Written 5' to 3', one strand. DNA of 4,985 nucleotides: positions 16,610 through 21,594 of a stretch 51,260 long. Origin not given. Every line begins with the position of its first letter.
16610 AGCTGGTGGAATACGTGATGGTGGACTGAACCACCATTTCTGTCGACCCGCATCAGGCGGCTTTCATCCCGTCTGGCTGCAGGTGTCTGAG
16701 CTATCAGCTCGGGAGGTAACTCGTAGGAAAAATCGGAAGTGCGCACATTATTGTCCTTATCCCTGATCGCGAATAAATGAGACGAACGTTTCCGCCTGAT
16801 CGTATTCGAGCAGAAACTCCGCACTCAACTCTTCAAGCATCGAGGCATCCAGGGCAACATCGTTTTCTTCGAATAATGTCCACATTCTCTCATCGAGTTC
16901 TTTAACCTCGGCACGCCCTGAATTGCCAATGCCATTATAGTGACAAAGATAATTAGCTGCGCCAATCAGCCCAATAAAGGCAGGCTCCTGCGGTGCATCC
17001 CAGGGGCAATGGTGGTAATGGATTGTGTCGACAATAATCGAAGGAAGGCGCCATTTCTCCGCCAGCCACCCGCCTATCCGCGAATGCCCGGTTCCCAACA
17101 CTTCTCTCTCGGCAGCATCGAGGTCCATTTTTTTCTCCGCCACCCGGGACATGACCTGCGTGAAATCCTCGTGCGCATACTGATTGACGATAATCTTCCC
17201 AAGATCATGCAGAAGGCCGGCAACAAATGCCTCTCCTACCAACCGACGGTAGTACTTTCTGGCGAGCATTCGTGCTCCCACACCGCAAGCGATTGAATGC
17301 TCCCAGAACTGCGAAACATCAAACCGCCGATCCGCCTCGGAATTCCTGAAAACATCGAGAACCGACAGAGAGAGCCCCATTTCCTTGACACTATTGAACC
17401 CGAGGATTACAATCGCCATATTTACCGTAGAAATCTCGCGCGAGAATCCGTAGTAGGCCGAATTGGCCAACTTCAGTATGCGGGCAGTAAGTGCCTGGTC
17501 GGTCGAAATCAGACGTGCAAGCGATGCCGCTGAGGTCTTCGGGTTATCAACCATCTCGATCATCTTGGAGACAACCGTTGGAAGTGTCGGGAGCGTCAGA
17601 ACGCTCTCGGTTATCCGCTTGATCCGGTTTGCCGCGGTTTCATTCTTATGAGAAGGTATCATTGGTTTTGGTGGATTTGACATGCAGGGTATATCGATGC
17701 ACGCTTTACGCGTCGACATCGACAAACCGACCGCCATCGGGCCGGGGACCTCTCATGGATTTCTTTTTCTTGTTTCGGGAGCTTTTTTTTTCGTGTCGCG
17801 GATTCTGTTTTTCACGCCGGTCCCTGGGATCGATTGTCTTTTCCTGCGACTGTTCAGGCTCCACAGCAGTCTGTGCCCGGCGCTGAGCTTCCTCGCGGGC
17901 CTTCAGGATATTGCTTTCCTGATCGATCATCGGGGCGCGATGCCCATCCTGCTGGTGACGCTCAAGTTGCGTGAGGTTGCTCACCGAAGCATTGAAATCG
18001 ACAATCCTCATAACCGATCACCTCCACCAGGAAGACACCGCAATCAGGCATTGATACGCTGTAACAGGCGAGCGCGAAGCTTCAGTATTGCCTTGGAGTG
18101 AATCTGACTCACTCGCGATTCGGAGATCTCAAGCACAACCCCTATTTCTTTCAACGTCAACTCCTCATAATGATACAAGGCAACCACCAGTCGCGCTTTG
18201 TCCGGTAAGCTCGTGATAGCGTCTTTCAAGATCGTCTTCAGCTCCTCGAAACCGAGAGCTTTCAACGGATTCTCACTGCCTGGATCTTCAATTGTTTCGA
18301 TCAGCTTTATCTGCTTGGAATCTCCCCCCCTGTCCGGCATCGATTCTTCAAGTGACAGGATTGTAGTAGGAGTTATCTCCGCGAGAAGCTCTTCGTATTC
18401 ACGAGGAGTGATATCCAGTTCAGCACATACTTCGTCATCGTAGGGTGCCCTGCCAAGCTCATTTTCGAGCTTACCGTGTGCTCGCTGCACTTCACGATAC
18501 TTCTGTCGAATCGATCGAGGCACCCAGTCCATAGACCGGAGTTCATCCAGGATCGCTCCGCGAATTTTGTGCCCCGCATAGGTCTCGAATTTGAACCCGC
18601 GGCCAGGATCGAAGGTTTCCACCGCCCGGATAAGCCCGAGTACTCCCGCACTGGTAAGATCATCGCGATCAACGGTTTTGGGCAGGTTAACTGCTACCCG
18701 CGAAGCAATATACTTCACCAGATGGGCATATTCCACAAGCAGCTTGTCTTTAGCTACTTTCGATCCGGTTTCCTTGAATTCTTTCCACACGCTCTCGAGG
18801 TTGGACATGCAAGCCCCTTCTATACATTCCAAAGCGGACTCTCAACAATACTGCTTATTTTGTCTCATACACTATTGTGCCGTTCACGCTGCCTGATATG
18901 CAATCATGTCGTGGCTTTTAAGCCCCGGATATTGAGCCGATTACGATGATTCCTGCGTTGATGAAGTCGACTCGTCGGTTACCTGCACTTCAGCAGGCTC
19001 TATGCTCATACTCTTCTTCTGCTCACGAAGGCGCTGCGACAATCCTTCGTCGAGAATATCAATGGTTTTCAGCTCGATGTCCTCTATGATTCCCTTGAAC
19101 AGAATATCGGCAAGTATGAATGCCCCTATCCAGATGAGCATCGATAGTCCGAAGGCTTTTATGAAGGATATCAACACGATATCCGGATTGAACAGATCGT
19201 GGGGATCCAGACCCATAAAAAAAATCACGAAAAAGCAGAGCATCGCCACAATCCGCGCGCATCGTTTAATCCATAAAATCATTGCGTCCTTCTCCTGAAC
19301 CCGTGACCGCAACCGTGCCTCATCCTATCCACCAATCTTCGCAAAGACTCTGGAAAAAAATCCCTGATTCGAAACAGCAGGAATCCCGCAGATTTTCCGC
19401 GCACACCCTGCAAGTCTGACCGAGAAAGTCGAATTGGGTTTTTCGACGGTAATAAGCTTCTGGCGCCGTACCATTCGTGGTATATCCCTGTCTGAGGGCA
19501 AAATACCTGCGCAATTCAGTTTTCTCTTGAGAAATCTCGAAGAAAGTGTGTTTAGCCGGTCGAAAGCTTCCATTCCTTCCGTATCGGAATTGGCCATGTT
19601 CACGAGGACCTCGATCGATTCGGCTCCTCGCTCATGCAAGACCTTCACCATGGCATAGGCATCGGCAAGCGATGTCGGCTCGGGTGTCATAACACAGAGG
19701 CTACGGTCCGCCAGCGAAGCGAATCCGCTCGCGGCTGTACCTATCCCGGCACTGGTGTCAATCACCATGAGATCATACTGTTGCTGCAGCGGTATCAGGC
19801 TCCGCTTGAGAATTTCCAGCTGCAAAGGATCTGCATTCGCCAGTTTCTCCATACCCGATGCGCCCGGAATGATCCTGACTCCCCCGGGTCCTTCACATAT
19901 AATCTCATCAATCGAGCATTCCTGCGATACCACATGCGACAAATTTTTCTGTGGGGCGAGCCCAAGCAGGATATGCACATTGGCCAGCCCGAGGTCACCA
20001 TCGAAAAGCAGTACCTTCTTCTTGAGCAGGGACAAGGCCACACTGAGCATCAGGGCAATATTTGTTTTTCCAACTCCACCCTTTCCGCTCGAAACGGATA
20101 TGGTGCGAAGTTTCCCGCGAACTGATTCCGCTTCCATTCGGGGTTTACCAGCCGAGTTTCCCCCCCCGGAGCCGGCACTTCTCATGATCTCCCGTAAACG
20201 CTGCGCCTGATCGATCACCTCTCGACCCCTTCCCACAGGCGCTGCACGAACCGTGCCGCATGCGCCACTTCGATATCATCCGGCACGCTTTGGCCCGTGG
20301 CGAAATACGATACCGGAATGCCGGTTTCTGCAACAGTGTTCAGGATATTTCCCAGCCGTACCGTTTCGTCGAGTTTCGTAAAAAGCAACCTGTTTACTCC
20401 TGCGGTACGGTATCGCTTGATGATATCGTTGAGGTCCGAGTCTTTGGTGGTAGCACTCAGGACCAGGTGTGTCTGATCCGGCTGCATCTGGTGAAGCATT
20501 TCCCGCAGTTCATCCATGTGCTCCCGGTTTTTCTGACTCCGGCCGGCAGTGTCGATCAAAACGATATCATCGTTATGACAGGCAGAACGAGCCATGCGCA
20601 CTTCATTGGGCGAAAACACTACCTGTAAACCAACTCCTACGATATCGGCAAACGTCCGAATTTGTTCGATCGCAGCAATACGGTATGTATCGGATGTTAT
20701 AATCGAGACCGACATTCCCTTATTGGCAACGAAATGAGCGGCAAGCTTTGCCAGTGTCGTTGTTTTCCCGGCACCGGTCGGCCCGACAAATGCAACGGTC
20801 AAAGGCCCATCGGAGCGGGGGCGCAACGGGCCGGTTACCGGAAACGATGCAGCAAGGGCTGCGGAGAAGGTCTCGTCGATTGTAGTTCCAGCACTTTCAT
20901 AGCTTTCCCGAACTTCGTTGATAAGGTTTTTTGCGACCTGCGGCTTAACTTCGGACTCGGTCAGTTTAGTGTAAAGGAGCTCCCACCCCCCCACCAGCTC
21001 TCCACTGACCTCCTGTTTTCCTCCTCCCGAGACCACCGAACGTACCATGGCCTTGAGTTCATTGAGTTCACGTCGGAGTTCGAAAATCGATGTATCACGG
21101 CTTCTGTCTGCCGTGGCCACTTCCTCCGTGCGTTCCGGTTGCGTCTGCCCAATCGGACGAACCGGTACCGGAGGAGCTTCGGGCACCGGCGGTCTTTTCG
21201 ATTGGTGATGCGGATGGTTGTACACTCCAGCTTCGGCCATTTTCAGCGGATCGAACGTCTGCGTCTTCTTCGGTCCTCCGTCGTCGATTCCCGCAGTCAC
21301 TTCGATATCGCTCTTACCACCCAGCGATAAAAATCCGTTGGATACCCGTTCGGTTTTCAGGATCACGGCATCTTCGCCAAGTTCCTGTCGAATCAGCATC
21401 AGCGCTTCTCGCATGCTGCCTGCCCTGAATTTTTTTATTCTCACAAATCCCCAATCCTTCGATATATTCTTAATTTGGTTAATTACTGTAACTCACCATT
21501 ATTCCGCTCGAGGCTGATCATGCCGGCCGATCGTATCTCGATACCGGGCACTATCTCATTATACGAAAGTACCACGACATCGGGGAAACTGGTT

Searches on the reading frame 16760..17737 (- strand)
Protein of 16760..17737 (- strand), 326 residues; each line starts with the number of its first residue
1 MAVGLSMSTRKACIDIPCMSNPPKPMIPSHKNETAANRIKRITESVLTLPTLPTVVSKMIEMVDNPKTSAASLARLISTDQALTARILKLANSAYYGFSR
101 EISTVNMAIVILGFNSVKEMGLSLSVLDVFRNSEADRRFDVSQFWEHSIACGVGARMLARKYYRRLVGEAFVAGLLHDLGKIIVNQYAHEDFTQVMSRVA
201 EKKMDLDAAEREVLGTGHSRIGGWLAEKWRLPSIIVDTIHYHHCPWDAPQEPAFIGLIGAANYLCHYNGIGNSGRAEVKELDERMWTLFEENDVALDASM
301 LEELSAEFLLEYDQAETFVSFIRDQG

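Call 20: search_protein_families(library=pfam, proteins=[window:16760-17737:-], max_evalue=0.001)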
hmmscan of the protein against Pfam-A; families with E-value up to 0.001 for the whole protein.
window:16760-17737:- (326 aa): 2 families
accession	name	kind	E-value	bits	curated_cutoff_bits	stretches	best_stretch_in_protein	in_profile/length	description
PF08668.18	HDOD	-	1.1e-65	221.2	22.9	1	49-244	1-195/196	HDOD domain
PF01966.28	HD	-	1.1e-08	35.8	22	1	145-249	2-92/116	HD domain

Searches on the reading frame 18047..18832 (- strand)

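Call 19: search_protein_families(library=pfam, proteins=[window:18047-18832:-], max_evalue=0.001)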
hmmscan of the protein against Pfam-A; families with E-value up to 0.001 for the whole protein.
window:18047-18832:- (262 aa): 4 families
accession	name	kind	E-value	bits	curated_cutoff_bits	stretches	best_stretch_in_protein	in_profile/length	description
PF04545.22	Sigma70_r4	-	8.4e-17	60.9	24.1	1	205-254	1-50/50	Sigma-70, region 4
PF04542.20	Sigma70_r2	-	4e-16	59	24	1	33-103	3-70/71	Sigma-70 region 2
PF04539.22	Sigma70_r3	-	8.1e-09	35.9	25.3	1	112-187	3-72/78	Sigma-70 region 3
PF08281.18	Sigma70_r4_2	-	6.5e-08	32.5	25.7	1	201-252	3-54/54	Sigma-70, region 4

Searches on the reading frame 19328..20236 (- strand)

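Call 19: search_protein_families(library=pfam, proteins=[window:19328-20236:-], max_evalue=0.001)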
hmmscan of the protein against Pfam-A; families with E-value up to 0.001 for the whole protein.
window:19328-20236:- (303 aa): 5 families
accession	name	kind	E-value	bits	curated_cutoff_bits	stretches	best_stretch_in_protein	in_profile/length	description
PF13614.12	AAA_31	-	2.1e-17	64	27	1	44-200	2-164/177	AAA domain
PF01656.29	CbiA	-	1.3e-14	54.6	25.4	1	46-261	1-124/125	CobQ/CobB/MinD/ParA nucleotide binding domain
PF10609.15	ParA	-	2.5e-13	50.5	27.1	1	45-282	5-245/246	NUBPL iron-transfer P-loop NTPase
PF02374.21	ArsA_ATPase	-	4.2e-06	26.6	24.3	1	49-79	6-36/305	Anion-transporting ATPase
PF06564.18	CBP_BcsQ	-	1.3e-05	25.3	21.3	1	46-189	4-151/234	Cellulose biosynthesis protein BcsQ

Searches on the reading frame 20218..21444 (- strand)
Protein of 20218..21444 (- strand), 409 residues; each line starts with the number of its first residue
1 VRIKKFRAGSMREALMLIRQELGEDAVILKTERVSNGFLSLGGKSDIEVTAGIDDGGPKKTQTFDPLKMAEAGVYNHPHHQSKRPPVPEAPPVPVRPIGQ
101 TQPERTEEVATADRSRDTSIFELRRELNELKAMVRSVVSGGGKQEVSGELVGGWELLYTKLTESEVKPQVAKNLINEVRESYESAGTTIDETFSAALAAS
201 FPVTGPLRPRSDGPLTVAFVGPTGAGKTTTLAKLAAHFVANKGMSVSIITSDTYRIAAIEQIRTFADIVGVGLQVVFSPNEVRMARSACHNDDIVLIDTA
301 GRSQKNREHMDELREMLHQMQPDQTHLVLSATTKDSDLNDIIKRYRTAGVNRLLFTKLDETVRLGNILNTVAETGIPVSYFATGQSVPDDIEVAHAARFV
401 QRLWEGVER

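Call 19: search_protein_families(library=pfam, proteins=[window:20218-21444:-], max_evalue=0.001)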
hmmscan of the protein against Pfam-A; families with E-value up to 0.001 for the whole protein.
window:20218-21444:- (409 aa): 8 families
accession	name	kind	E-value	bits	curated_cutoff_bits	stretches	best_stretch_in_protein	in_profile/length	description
PF00448.28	SRP54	-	6.4e-48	163.4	22.7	1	216-403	3-194/196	SRP54-type protein, GTPase domain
PF25199.1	nSTAND_NTPase5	-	1.5e-05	25.3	34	1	209-261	36-89/145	Novel STAND NTPase 5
PF00004.35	AAA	-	2.8e-05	25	21.2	1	218-340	2-116/131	ATPase family associated with various cellular activities (AAA)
PF01926.29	MMR_HSR1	-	0.00011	22.7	21.9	0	216-321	1-103/113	50S ribosome-binding GTPase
PF13604.12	AAA_30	-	0.00011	22.5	27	1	216-318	20-113/191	AAA domain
PF19993.5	DO-GTPase2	-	0.00035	20.8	27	0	217-264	3-48/226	Double-GTPase 2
PF13207.12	AAA_17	-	0.00076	20.2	27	0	220-327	1-107/136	AAA domain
PF04851.21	ResIII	-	0.00082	19.8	22.5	0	212-243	21-52/164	Type III restriction enzyme, res subunit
